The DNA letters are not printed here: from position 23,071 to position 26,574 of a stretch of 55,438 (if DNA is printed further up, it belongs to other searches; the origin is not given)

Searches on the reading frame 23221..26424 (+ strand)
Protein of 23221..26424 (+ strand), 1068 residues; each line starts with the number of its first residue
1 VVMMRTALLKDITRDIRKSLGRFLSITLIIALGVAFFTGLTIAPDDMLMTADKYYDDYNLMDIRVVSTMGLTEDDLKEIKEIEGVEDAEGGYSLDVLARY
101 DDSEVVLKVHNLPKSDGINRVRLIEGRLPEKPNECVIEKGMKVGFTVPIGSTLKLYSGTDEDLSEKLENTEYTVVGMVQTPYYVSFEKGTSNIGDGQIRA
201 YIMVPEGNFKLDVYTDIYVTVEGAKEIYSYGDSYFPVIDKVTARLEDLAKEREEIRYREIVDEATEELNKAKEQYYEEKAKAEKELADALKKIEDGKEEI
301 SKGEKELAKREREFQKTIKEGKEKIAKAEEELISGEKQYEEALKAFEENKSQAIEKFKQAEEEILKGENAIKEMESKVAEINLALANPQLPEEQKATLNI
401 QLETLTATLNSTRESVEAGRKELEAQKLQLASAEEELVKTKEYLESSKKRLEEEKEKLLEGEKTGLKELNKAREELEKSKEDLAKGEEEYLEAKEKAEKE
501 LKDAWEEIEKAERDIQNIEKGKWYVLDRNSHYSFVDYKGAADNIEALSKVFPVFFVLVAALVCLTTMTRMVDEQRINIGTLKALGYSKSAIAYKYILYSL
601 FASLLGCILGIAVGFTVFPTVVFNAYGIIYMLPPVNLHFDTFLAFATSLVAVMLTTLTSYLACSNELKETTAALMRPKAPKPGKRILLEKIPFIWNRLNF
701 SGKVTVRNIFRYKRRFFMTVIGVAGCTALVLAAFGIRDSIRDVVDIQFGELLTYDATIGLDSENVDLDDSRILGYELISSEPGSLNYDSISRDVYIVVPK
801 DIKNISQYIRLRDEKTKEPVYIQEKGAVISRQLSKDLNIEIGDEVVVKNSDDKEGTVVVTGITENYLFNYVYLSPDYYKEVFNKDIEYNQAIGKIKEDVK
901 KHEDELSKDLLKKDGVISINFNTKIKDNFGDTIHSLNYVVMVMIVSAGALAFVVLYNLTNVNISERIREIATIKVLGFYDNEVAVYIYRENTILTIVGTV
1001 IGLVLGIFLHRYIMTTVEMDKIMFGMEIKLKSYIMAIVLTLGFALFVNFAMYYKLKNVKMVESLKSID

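Call 7: search_protein_families(library=pfam, proteins=[window:23221-26424:+])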
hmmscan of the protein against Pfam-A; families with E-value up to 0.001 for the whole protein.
window:23221-26424:+ (1068 aa): 2 families
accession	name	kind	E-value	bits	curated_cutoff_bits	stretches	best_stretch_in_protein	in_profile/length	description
PF02687.27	FtsX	-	4e-33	114.5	25.5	2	942-1057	2-117/120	FtsX-like permease C-terminal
PF12704.14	MacB_PCD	-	3.6e-14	54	27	1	27-222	5-192/207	MacB-like periplasmic core domain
